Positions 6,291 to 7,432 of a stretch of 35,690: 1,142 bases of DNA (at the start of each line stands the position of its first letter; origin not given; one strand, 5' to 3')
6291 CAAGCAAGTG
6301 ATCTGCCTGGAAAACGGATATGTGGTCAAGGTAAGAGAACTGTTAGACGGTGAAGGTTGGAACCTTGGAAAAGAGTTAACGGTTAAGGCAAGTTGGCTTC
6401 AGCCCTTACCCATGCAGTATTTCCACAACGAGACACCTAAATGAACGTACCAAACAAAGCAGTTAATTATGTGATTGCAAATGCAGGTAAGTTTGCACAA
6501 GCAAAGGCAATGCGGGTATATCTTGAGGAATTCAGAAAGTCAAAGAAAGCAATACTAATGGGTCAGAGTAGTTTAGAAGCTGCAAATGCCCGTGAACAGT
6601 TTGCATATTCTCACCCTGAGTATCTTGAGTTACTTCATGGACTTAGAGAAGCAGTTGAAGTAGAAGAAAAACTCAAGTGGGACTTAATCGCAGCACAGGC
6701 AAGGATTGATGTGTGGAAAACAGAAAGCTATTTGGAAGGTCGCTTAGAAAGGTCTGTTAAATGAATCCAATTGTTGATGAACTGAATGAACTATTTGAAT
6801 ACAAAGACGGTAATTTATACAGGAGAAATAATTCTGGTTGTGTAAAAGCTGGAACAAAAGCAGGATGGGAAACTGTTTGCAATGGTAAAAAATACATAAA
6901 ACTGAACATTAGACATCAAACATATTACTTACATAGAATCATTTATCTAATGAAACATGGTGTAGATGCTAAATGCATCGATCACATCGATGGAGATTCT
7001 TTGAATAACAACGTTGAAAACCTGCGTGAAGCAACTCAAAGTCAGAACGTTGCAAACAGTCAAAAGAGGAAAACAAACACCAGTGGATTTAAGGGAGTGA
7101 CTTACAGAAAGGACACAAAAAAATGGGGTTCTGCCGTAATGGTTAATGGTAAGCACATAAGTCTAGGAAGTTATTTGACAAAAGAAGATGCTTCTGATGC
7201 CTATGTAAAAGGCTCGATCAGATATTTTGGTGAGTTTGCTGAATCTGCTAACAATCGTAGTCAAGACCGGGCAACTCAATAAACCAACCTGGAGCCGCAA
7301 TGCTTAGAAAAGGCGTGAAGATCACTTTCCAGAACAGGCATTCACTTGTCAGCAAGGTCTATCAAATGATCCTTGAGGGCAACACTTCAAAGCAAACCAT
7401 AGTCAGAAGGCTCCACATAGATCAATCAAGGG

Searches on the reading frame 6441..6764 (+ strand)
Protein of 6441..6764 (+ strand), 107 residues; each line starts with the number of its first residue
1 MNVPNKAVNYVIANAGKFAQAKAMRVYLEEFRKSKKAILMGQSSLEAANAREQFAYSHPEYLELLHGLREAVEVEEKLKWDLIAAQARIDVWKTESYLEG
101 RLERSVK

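Call 6: search_protein_families(library=phrogs, proteins=[window:6441-6764:+], max_evalue=0.01)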
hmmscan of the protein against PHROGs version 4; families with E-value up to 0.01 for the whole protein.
window:6441-6764:+ (107 aa): 0 families

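Call 7: search_protein_families(library=pfam, proteins=[window:6441-6764:+], max_evalue=0.01)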
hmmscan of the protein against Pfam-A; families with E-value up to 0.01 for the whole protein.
window:6441-6764:+ (107 aa): 0 families

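Call 64: search_protein_families(library=ncbifam, proteins=[window:6441-6764:+], max_evalue=0.1)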
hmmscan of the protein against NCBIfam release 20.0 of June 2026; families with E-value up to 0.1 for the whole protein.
window:6441-6764:+ (107 aa): 2 families
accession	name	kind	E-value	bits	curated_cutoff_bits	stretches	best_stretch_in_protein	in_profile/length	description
NF040521.1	C45_proenzyme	subfamily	0.0039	16.6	85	1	16-92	12-84/313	C45 family autoproteolytic acyltransferase/hydrolase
NF045905.1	TransRegLelALeg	equivalog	0.027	13.8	500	1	19-78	65-123/305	LysR family transcriptional regulator LelA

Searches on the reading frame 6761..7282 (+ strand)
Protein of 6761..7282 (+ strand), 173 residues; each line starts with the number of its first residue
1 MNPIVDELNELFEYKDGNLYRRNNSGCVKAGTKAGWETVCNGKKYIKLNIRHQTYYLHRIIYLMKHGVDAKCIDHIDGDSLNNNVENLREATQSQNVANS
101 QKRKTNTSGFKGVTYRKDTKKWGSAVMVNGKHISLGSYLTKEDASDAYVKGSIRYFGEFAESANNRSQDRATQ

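Call 6: search_protein_families(library=phrogs, proteins=[window:6761-7282:+], max_evalue=0.01)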
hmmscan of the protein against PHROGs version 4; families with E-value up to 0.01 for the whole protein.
window:6761-7282:+ (173 aa): 18 families
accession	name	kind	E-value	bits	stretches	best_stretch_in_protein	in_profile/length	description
phrog_99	-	DNA, RNA and nucleotide metabolism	1.1e-52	181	1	3-170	109-274/383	HNH endonuclease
phrog_4578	-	DNA, RNA and nucleotide metabolism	3.1e-28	99.3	1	68-166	27-125/130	HNH endonuclease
phrog_374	-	DNA, RNA and nucleotide metabolism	7.6e-19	68.9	1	64-166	316-417/617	HNH endonuclease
phrog_3593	-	DNA, RNA and nucleotide metabolism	2.2e-18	67.7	1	36-158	74-199/210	HNH endonuclease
phrog_59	-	DNA, RNA and nucleotide metabolism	8.6e-17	62.6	1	8-122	136-246/423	HNH endonuclease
phrog_13470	-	DNA, RNA and nucleotide metabolism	9e-13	49.6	1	82-158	65-145/152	HNH endonuclease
phrog_36769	-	unknown function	6.5e-11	43.2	1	45-147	233-339/367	-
phrog_959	-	DNA, RNA and nucleotide metabolism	1.3e-10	42.2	1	14-124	21-121/138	HNH endonuclease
phrog_953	-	DNA, RNA and nucleotide metabolism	8.3e-10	39.5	1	93-164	298-370/420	HNH endonuclease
phrog_35306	-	unknown function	2.2e-06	28.9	1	101-150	22-71/90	-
phrog_826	-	DNA, RNA and nucleotide metabolism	2.2e-06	28.4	1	33-106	85-166/281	HNH endonuclease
phrog_10730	-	DNA, RNA and nucleotide metabolism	6.8e-05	23.6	1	22-120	62-162/234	HNH endonuclease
phrog_1872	-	DNA, RNA and nucleotide metabolism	7.9e-05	23.6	1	24-135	33-144/166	endonuclease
phrog_15471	-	DNA, RNA and nucleotide metabolism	0.00014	22.7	1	52-102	29-82/183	HNH endonuclease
phrog_30377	-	DNA, RNA and nucleotide metabolism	0.00019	22.5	1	54-111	9-65/82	HNH endonuclease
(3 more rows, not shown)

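Call 7: search_protein_families(library=pfam, proteins=[window:6761-7282:+], max_evalue=0.01)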
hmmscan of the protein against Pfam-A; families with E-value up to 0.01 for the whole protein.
window:6761-7282:+ (173 aa): 2 families
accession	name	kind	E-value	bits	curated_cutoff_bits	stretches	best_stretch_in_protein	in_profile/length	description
PF13392.12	HNH_3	-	6.3e-14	51.8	24.8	1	55-97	1-45/46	HNH endonuclease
PF00847.26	AP2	-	0.00052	20.7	33.3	1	108-149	1-45/54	AP2 domain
